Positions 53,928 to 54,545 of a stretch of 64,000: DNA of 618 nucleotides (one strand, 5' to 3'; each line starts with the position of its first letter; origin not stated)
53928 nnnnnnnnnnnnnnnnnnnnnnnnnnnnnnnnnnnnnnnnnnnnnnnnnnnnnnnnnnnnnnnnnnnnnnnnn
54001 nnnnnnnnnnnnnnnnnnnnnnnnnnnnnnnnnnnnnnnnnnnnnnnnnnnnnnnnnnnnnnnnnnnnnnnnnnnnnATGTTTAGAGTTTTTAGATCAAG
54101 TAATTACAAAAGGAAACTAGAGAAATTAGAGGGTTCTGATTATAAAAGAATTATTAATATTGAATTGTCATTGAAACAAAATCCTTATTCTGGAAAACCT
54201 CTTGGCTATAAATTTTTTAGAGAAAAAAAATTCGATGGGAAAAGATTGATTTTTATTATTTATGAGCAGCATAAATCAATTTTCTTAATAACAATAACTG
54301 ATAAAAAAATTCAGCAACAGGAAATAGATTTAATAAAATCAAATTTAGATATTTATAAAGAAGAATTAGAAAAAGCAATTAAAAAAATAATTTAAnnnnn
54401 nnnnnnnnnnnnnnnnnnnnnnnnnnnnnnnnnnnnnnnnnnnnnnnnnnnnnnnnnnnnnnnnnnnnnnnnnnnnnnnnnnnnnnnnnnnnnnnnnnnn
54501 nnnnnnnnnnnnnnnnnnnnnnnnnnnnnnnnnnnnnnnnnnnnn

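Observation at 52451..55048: Small defence/TA islet: wHTH-MNT + HEPN-like pair, solo RelE flanked by ~40-nt direct repeats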

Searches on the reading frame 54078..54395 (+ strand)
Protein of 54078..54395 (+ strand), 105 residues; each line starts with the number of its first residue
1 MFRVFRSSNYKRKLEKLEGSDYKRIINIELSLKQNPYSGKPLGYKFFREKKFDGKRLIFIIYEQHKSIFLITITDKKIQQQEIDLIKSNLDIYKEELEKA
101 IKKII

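Call 3: search_protein_families(library=pfam, proteins=[window:54078-54395:+], max_evalue=1)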
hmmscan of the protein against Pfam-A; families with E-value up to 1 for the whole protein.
window:54078-54395:+ (105 aa): 0 families

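Call 8: search_protein_families(library=ncbifam, proteins=[window:54078-54395:+], max_evalue=1)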
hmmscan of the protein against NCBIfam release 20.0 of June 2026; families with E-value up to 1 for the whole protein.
window:54078-54395:+ (105 aa): 0 families

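Call 9: search_solved_structures(query=window:54078-54395:+, max_evalue=10, show_alignments=2)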
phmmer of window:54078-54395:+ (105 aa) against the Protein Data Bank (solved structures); distinct sequences matched with E-value up to 10: 2.
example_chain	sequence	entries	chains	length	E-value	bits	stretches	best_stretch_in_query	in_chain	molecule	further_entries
9e9c_t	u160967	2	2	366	0.032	17.7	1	11-99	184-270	GTP-binding protein 10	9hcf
7oi6_y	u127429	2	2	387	0.04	17.4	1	9-98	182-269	GTP-binding protein 10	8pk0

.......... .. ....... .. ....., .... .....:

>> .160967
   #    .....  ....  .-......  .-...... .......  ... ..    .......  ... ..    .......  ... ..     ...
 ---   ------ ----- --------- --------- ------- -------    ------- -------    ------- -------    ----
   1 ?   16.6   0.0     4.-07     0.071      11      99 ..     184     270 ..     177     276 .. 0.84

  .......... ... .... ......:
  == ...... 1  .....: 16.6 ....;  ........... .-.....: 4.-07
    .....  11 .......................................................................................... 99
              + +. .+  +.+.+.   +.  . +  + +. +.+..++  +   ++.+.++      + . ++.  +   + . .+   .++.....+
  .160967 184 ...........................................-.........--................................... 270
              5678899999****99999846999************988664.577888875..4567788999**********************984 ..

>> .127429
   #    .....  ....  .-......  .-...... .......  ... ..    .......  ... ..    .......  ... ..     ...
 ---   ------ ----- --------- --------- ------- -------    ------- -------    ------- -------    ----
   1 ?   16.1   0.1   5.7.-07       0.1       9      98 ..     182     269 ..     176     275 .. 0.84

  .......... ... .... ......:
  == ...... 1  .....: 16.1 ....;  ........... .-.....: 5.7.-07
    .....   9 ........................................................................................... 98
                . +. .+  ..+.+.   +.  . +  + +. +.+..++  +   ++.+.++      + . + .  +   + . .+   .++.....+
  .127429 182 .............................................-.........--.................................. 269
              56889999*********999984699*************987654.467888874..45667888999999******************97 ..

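Call 11: find_homologous_proteins(query=window:54078-54395:+, max_evalue=0.01)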
Query window:54078-54395:+ (105 aa): 288 proteins with E <= 0.01 among 298 candidates; the best 120 are listed.
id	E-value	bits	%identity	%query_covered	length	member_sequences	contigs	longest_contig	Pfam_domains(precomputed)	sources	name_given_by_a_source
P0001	2.8e-47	177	98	85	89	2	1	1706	-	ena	-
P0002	5.1e-46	173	78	99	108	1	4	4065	-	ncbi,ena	-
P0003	2.2e-44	167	76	99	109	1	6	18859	-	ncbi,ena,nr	ncbi:hypothetical protein CMI42_01230 [Candidatus Pacearchaeota archaeon]|nr:hypothetical protein [C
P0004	3.4e-44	167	74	99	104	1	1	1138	-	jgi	-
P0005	5.7e-44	166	75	99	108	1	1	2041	-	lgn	-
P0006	1.2e-43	165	78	93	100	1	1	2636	-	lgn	-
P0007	2.2e-43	164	77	99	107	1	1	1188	-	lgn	-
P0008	5.0e-43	163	72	99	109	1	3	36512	-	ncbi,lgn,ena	-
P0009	7.0e-43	163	77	93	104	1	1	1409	-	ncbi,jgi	-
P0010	8.0e-43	162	68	99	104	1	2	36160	-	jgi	jgi:mRNA-degrading endonuclease RelE of RelBE toxin-antitoxin system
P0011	1.3e-42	162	73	98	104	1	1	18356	-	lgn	-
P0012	2.3e-41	158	72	99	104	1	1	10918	-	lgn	-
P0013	1.3e-40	155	70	99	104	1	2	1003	-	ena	-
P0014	1.8e-40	155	71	97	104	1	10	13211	-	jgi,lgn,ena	-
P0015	2.7e-40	154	71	98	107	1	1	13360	-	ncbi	-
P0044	1.1e-37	146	64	99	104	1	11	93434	-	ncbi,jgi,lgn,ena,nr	ncbi:hypothetical protein J4218_02940 [Candidatus Pacearchaeota archaeon]|nr:hypothetical protein [C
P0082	1.9e-36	142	65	99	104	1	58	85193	-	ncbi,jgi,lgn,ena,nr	ncbi:hypothetical protein J4458_04175 [Candidatus Woesearchaeota archaeon]|nr:hypothetical protein [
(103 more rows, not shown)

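Call 14: find_encoding_contigs(protein=P0044, flank=4000, max_places=3)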
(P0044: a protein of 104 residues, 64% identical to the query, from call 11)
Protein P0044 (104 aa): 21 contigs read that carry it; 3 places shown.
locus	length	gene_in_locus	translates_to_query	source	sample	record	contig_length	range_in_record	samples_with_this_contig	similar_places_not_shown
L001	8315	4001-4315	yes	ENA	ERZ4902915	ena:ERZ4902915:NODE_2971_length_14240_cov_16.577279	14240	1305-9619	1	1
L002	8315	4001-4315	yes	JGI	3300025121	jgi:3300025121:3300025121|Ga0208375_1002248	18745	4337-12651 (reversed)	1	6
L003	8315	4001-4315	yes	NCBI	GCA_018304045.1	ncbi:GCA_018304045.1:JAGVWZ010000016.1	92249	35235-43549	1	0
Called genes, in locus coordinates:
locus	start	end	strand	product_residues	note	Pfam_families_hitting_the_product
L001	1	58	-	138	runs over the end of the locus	PF18893:DUF5652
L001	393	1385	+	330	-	PF00413:Peptidase_M10 (weak), PF07705:CARDB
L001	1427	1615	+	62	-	-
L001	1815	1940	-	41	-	-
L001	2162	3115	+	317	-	-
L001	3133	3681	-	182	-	-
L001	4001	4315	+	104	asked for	-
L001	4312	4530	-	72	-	-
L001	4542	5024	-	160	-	PF07876:Dabb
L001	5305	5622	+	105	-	PF12973:Cupin_7, PF16867:DMSP_lyase (weak), PF07883:Cupin_2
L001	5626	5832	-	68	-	-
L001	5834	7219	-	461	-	-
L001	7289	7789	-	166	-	-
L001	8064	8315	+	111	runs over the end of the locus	-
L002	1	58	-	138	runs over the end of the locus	PF18893:DUF5652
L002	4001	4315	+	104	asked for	-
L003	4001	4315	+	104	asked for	-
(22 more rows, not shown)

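Call 15: find_encoding_contigs(protein=P0082, flank=4000, max_places=3)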
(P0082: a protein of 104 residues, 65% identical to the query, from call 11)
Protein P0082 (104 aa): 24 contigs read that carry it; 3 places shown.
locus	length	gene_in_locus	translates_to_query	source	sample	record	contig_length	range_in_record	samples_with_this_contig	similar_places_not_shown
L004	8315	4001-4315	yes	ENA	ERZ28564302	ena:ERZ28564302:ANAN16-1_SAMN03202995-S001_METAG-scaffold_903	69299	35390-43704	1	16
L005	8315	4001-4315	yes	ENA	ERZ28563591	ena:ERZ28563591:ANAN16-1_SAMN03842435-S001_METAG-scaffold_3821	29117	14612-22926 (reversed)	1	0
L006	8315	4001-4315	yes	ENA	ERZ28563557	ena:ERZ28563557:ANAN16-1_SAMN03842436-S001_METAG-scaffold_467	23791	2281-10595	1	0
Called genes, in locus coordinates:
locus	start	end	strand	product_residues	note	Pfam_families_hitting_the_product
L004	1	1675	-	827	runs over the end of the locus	PF07090:GATase1_like (faint), PF00092:VWA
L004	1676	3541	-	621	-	PF07584:BatA, PF13519:VWA_2, PF24156:DUF7407, PF24157:DUF7408, PF24155:DUF7406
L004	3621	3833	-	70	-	-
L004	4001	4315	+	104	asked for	-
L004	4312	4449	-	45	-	-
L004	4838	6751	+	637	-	PF02824:TGS, PF07973:tRNA_SAD, PF00587:tRNA-synt_2b, PF03129:HGTP_anticodon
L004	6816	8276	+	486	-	-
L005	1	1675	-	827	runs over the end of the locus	PF07090:GATase1_like (faint), PF00092:VWA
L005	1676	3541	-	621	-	PF07584:BatA, PF13519:VWA_2, PF24156:DUF7407, PF24157:DUF7408, PF24155:DUF7406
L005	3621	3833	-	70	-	-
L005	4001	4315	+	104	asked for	-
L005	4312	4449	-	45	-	-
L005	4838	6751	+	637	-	PF02824:TGS, PF07973:tRNA_SAD, PF00587:tRNA-synt_2b, PF03129:HGTP_anticodon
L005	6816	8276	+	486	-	-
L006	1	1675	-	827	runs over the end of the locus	PF07090:GATase1_like (faint), PF00092:VWA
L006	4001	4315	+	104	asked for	-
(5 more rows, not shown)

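Call 25: find_encoding_contigs(protein=P0001, flank=3000, max_places=3)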
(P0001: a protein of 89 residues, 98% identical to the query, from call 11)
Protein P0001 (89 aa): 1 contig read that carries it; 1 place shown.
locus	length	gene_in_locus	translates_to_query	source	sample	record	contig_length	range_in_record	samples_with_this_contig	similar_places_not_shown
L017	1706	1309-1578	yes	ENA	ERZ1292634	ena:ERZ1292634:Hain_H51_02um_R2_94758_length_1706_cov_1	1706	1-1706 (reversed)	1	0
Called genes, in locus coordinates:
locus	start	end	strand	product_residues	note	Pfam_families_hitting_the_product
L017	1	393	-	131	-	?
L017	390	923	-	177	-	PF01909:NTP_transf_2, PF18765:Polbeta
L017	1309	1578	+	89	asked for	-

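Call 30: search_solved_structures(query=A1, max_evalue=10, show_alignments=3)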
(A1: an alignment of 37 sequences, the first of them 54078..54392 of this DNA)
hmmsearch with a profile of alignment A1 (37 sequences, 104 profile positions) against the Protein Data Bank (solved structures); distinct sequences matched with E-value up to 10: 2.
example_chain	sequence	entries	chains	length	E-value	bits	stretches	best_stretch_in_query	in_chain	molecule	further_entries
3nkg_A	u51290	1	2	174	0.52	13.5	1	21-93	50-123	uncharacterized protein GEBA250068378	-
2dn6_A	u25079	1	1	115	0.97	12.6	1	53-93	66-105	KIAA0640 protein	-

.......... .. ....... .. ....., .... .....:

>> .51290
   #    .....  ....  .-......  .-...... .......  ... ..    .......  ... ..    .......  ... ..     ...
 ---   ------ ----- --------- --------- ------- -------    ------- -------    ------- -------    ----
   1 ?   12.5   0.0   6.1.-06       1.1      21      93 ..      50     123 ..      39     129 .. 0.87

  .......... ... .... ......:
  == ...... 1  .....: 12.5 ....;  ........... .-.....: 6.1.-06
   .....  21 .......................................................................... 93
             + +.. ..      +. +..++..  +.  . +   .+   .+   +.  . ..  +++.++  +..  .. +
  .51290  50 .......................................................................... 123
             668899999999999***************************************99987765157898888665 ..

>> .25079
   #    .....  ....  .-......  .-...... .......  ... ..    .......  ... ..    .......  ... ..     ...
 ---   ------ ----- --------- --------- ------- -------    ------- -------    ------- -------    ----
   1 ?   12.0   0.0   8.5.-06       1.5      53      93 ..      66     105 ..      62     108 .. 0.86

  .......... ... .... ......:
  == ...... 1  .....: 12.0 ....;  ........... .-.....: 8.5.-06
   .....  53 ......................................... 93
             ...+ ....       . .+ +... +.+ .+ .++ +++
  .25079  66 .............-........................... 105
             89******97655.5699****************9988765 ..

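Call 36: find_related_loci(query=A1, collection=genome_contigs, flank=3000)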
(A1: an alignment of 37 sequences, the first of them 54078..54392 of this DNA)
Query A1 (105 aa) in genome_contigs; peptide patterns used: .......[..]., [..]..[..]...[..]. (x = any residue, [..] = any of these).
167 stretches matched a pattern; 68 encode a relative of the query (tblastn E <= 1e-3); 68 distinct loci.
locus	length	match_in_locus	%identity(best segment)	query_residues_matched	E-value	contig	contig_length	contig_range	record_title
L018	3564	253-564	70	1-104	1e-45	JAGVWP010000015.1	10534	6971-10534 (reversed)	Candidatus Pacearchaeota archaeon isolate RIFCSPHIGHO2_02_FULL_31_29 rifcsphigho2_02_scaffold_13503, whole genome shotgu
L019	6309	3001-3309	71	2-104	3e-45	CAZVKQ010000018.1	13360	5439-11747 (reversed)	MAG TPA_asm: Candidatus Woesearchaeota archaeon isolate SRP269290_co4_219 genome assembly, contig: NODE_3243_length_1336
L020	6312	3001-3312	65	1-104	1e-44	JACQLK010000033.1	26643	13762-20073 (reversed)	MAG: Candidatus Pacearchaeota archaeon isolate NC_groundwater_1201_Ag_S-0.1um_38_135 S_p1_S3_coassembly_k141_2230014, wh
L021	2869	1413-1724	64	1-104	1e-44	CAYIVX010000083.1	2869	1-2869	MAG TPA_asm: Candidatus Woesearchaeota archaeon isolate ERP119705_co5_617 genome assembly, contig: NODE_55630_length_286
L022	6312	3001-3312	66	1-104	3e-44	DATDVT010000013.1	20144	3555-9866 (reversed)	MAG TPA_asm: Candidatus Nanoarchaeia archaeon isolate SMAG_U8091 k141_1305806, whole genome shotgun sequence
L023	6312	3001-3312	66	1-104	5e-44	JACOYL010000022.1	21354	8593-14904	MAG: Candidatus Pacearchaeota archaeon isolate NC_groundwater_178_Ag_S-0.1um_36_11 S4_GD2017_2_S1_scaffold_3510, whole g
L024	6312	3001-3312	64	1-104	2e-43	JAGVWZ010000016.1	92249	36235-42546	Candidatus Pacearchaeota archaeon isolate RIFOXYB1_FULL_29_20 rifoxyb1_full_scaffold_463, whole genome shotgun sequence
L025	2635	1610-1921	64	1-104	4e-43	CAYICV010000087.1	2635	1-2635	MAG TPA_asm: Candidatus Woesearchaeota archaeon isolate ERP119705_co17_993 genome assembly, contig: NODE_89042_length_26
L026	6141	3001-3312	62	1-104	6e-43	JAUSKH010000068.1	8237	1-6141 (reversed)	MAG: Nanoarchaeota archaeon isolate E14_metabat.bin.43 E14_k141_1549273, whole genome shotgun sequence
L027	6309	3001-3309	64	2-104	1e-42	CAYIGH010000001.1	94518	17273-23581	MAG TPA_asm: Candidatus Woesearchaeota archaeon isolate ERP119705_co24_289 genome assembly, contig: NODE_117_length_9451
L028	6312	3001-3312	66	1-104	4e-42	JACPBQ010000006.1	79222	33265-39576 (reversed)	MAG: Candidatus Woesearchaeota archaeon isolate NC_groundwater_261_Ag_S-0.2um_40_15 S5_GD2017_2_S2_scaffold_196, whole g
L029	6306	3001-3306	68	1-102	3e-42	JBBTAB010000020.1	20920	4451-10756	MAG: Nanoarchaeota archaeon isolate H43-bin082_1 H43_bin082_1_000000000020, whole genome shotgun sequence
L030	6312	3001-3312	63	1-104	1e-41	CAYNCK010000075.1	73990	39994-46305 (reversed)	MAG TPA_asm: uncultured Methanosarcinales archaeon isolate binchicken_co203_103 genome assembly, contig: k141_4486351, w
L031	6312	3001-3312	65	1-104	9e-42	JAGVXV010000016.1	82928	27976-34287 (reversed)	Candidatus Woesearchaeota archaeon isolate RIFCSPLOWO2_12_FULL_38_19 rifcsplowo2_12_scaffold_710, whole genome shotgun s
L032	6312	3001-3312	63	1-104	9e-42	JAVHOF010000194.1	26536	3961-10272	MAG: Candidatus Pacearchaeota archaeon isolate WB01no4_31_21 NODE_833_length_26536_cov_13.970583, whole genome shotgun s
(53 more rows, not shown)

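Call 38: predict_structure(alignment_id=A1)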
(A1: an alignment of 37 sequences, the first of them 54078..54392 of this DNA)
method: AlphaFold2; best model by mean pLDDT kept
length: 105 residues; sequences in the alignment: 37
mean_pLDDT: 88.5   pTM: 0.79
mean pLDDT of the five models: 88.5, 88.5, 84.3, 56.9, 49.6
residues with pLDDT >= 90: 53; 70-90: 51; 50-70: 1; < 50: 0
segments of 3 or more residues with pLDDT < 50: none
pLDDT, mean of each block of 10 residues (from residue 1): 91 89 93 92 86 91 90 89 86 83 77
secondary structure, 60 per line:
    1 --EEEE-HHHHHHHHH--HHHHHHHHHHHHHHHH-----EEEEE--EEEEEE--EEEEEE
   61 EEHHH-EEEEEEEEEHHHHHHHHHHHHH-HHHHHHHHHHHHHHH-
elements in order: E3-6 H8-16 H19-34 E40-44 E47-52 E55-62 E67-75 H76-88 H90-104

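Call 43: fold_search(model_id=the predicted structure, library=pdb)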
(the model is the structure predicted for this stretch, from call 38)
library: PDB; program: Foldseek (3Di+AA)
matches with E <= 10: 956; with E <= 0.001: 37
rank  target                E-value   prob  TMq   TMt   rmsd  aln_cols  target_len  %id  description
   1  4fxe_E                3.4e-06  1.00  0.65  0.82   1.6        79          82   14  Crystal structure of the intact E. coli RelBE toxin-antitoxin complex (released 2012-08-29)
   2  9g12_B                3.7e-06  1.00  0.64  0.79   2.4        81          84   20  Mycobacterium tuberculosis RelBE1 toxin-antitoxin system; rv1247c (relB1 antitoxin), rv1246c (relE1 toxin) (released 2025-12-17)
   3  3g5o_B                1.7e-05  1.00  0.63  0.81   2.3        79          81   19  The crystal structure of the toxin-antitoxin complex RelBE2 (Rv2865-2866) from Mycobacterium tuberculosis (released 2009-04-14)
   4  2khe_MODEL_1_A        1.9e-05  1.00  0.62  0.72   2.7        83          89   20  Solution Structure of the Bacterial Toxin Rele from Thermus Thermophilus HB8 (released 2010-03-31)
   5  8a0x_D                2.1e-05  1.00  0.56  0.54   3.0        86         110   21  Crystal structure of the HigB2-HigA2 tetramer in complex with operator DNA (released 2023-05-03)
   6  4fxh_B                2.9e-05  1.00  0.67  0.74   5.1        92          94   13  Crystal structure of the isolated E. coli RelE toxin, P212121 form (released 2012-08-29)
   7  3g5o_C                3.6e-05  1.00  0.51  0.60   3.8        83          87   19  The crystal structure of the toxin-antitoxin complex RelBE2 (Rv2865-2866) from Mycobacterium tuberculosis (released 2009-04-14)
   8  2kc8_MODEL_1_A        4.1e-05  1.00  0.65  0.72   2.8        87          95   13  Structure of E. coli toxin RelE (R81A/R83A) mutant in complex with antitoxin RelBc (K47-L79) peptide (released 2009-03-17)
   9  1wmi_A                4.3e-05  1.00  0.63  0.74   2.1        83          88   17  Crystal structure of archaeal RelE-RelB complex from Pyrococcus horikoshii OT3 (released 2005-03-15)
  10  4fxe_F                4.9e-05  1.00  0.65  0.84   1.7        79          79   14  Crystal structure of the intact E. coli RelBE toxin-antitoxin complex (released 2012-08-29)
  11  5mje_A                5.6e-05  1.00  0.57  0.55   2.8        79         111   20  Crystal structure of the HigB2 toxin in complex with Nb8 (released 2017-04-05)
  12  4fxh_A                7.8e-05  1.00  0.62  0.73   7.5        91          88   12  Crystal structure of the isolated E. coli RelE toxin, P212121 form (released 2012-08-29)
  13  9g12_A                8.8e-05  1.00  0.63  0.76   2.2        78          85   20  Mycobacterium tuberculosis RelBE1 toxin-antitoxin system; rv1247c (relB1 antitoxin), rv1246c (relE1 toxin) (released 2025-12-17)
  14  9w3a_B                1.1e-04  1.00  0.61  0.58   4.0       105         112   14  Crystal structure of PfiAT toxin-antitoxin complex (released 2026-02-11)
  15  8a0x_C                1.1e-04  1.00  0.54  0.53   3.5        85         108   19  Crystal structure of the HigB2-HigA2 tetramer in complex with operator DNA (released 2023-05-03)
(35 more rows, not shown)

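Call 54: search_protein_families(library=pfam, alignment_id=A1, max_evalue=1)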
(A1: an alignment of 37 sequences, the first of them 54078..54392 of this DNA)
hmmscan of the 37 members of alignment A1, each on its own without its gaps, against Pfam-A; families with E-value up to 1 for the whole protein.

A. member 1, window:54078-54392:+ (105 aa): 0 families

B. families by the number of members that match (of 37 scanned): 15 families
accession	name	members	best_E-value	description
PF05016.21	ParE_toxin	3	0.013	ParE toxin of type II toxin-antitoxin system, parDE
PF25136.1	DUF7823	3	0.021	Domain of unknown function (DUF7823)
PF11657.13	Activator-TraM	2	0.066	Transcriptional activator TraM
PF16778.10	Phage_tail_APC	2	0.11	Phage tail assembly chaperone protein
PF22427.2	SMMA_C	2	0.12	Maltogenic amylase, C-terminal domain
PF19647.4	DUF6150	1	0.024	Family of unknown function (DUF6150)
PF20548.3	DUF6762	1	0.05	Family of unknown function (DUF6762)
PF25396.1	ZNFX1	1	0.071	ZNFX1 domain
PF11774.14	Lsr2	1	0.11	Lsr2 dimerization domain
PF17840.6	Tugs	1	0.12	Tethering Ubl4a to BAGS domain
PF08796.15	DUF1797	1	0.12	Protein of unknown function (DUF1797)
PF21475.2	PaaA-like_N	1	0.2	PaaA-like, N-terminal domain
PF04663.18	Phenol_monoox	1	0.24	Phenol hydroxylase conserved region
PF05423.18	Mycobact_memb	1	0.28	Mycobacterium membrane protein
PF20570.3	DUF6779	1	0.28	Domain of unknown function (DUF6779)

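Call 69: search_protein_representatives(alignment_id=A1)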
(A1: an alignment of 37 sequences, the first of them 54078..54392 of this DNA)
Query: 37 sequences, 104 profile positions. Proteins with E-value up to 0.001 (for the whole library): 382; up to 1e-10: 184; up to 1e-30: 6. The best 150 are listed.
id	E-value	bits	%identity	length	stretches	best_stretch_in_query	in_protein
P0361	3.7e-43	161.8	-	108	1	2-102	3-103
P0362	8.1e-42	157.5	-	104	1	1-104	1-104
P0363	3.7e-37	142.5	-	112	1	1-82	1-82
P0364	6.8e-34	132.0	-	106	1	1-102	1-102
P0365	3.7e-33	129.7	-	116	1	1-103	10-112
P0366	6.0e-33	129.0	-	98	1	27-104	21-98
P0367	5.1e-28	113.2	-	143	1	1-101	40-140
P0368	1.1e-27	112.1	-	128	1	1-100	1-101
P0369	3.9e-27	110.3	-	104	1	1-103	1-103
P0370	4.6e-27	110.1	-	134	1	1-102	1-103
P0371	3.4e-26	107.3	-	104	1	1-95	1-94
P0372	5.0e-26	106.8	-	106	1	2-103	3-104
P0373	3.2e-25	104.2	-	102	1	1-99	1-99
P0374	3.8e-25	103.9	-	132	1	2-102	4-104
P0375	8.8e-25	102.8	-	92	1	17-103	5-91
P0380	1.1e-22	96.1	-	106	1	2-102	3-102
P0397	4.2e-20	87.7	-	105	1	1-102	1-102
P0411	4.2e-18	81.3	-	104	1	3-103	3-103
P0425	6.0e-17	77.6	-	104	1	1-103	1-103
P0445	3.7e-16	75.1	-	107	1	2-102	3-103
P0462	1.8e-15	72.9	-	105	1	1-102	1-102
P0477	4.0e-14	68.5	-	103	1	3-100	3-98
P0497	6.5e-13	64.6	-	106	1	3-102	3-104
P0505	2.2e-12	62.9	-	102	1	2-100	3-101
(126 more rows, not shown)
